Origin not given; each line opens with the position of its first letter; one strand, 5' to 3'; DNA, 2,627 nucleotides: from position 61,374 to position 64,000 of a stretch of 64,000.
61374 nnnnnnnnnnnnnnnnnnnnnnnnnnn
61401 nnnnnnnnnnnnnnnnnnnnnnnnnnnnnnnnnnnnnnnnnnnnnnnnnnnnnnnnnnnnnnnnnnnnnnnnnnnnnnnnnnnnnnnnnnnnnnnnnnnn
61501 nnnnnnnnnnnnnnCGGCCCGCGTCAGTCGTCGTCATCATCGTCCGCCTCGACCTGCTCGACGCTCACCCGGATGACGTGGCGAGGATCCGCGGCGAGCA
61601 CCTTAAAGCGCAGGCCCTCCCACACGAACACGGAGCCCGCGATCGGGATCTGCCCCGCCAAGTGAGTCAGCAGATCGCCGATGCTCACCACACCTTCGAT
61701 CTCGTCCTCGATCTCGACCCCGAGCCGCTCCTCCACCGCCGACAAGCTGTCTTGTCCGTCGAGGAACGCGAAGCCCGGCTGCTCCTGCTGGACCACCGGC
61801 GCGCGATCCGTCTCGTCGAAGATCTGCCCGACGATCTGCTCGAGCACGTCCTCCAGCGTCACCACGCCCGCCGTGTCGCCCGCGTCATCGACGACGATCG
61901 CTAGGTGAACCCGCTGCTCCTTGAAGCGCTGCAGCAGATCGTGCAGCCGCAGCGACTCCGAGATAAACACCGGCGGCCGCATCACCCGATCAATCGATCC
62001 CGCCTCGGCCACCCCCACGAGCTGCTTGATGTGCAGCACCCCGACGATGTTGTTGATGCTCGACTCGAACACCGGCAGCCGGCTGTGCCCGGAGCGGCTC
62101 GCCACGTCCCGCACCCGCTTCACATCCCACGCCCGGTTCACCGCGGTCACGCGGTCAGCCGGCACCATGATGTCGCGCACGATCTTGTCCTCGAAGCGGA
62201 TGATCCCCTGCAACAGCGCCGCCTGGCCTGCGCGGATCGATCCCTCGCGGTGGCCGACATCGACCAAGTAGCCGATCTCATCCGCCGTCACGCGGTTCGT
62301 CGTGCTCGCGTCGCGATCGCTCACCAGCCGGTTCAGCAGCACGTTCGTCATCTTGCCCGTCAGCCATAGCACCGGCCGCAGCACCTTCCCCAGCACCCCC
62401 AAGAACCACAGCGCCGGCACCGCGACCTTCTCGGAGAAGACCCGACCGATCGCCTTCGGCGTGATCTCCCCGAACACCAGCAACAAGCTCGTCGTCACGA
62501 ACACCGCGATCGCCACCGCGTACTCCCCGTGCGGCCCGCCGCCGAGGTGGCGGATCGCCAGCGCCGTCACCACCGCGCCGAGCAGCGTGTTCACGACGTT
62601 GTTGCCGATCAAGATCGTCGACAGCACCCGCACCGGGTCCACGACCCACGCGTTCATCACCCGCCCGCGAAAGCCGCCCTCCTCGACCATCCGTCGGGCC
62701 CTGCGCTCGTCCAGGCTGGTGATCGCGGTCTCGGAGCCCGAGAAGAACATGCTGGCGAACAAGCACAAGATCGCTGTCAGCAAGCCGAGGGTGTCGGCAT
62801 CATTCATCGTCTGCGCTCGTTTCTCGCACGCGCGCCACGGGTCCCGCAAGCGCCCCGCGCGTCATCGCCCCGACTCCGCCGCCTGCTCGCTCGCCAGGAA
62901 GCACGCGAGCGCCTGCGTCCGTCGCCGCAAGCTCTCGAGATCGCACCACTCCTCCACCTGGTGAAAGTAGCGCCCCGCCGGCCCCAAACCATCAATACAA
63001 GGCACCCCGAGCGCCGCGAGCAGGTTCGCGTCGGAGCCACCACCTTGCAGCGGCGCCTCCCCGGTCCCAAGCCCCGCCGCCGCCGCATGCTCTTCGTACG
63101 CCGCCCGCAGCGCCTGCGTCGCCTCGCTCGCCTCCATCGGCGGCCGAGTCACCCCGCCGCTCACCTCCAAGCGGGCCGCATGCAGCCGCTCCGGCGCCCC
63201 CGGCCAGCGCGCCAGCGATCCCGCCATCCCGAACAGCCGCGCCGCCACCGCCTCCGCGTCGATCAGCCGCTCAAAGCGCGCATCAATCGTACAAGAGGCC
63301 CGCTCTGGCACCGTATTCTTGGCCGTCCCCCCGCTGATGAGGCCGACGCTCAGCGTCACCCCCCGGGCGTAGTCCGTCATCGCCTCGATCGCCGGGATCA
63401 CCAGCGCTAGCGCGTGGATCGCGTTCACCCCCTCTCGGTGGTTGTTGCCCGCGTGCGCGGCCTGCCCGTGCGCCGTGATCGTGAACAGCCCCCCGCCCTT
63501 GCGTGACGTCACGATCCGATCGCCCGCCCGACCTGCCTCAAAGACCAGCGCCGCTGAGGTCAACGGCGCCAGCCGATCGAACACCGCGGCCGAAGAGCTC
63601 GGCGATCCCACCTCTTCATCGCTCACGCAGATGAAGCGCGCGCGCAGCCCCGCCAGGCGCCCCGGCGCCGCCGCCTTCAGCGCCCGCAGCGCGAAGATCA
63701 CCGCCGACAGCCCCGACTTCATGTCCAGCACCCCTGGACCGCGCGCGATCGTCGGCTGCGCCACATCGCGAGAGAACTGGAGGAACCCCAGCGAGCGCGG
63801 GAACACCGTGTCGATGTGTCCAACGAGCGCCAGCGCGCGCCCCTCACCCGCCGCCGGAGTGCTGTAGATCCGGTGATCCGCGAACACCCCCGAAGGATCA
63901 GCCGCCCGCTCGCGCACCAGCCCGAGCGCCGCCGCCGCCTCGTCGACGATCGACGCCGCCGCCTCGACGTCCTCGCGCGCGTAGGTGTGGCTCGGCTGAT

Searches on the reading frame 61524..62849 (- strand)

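Call 15: search_protein_families(library=pfam, proteins=[window:61524-62849:-], max_evalue=0.01)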
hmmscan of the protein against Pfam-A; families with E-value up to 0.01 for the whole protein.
window:61524-62849:- (441 aa): 3 families
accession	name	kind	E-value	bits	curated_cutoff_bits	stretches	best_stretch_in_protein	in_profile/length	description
PF01595.25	CNNM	-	1.5e-44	152.3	28.4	1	25-206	2-178/181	Cyclin M transmembrane N-terminal domain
PF00571.33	CBS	-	4.8e-15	56.1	24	2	289-340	4-56/57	CBS domain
PF03471.22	CorC_HlyC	-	1.7e-12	47.6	27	1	363-433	10-80/81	Transporter associated domain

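Call 16: search_protein_families(library=ncbifam, proteins=[window:61524-62849:-], max_evalue=0.01)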
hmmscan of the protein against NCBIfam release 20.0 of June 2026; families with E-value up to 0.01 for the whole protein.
window:61524-62849:- (441 aa): 11 families
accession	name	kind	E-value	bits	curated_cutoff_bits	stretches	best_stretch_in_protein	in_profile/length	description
TIGR03520.1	GldE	subfamily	4.5e-59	200.6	376.05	1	27-431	2-406/408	gliding motility-associated protein GldE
NF008604.1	PRK11573.1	equivalog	2.2e-48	165.2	475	1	24-437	11-423/428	hypothetical protein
NF052568.1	PolamExpPaeASal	equivalog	2e-39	135.6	500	1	26-425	8-417/424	polyamine export protein PaeA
NF011675.0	PRK15094.1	equivalog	9.3e-36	123.6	379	1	201-433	46-282/292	CNNM family magnesium/cobalt transport protein CorC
NF038279.1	TF_CBS_SpxR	exception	5.8e-07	28.6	600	1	215-340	181-306/427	CBS-HotDog domain-containing transcription factor SpxR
NF003714.0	PRK05326.1-1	equivalog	8.7e-05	21.1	471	1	323-435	463-573/577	potassium/proton antiporter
NF005869.0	PRK07807.1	equivalog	0.00016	20.8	549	1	224-338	89-203/479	GuaB1 family IMP dehydrogenase-related protein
NF052358.1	GMPRedGuaB1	equivalog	0.00018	20.8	675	1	227-338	92-203/479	GMP reductase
TIGR01302.1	IMP_dehydrog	equivalog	0.00019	20.4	481.5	1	209-338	72-199/450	IMP dehydrogenase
TIGR00400.1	mgtE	equivalog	0.0047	15.8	232.75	1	266-340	177-252/450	magnesium transporter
NF011445.0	PRK14869.2-1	equivalog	0.007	14.8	483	1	287-340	72-125/548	putative manganese-dependent inorganic diphosphatase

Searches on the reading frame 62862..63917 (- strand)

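Call 52: search_protein_families(library=pfam, proteins=[window:62862-63917:-], max_evalue=0.001)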
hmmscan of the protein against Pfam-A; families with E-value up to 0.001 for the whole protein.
window:62862-63917:- (351 aa): 3 families
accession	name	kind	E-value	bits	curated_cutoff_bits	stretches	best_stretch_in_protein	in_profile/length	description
PF01546.33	Peptidase_M20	-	1.7e-21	77.6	24.6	1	30-341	1-204/206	Peptidase family M20/M25/M40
PF07687.19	M20_dimer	-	1.3e-17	64.1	21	1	138-229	2-96/107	Peptidase dimerisation domain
PF04389.22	Peptidase_M28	-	0.0004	20.6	21.3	0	26-127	12-93/193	Peptidase family M28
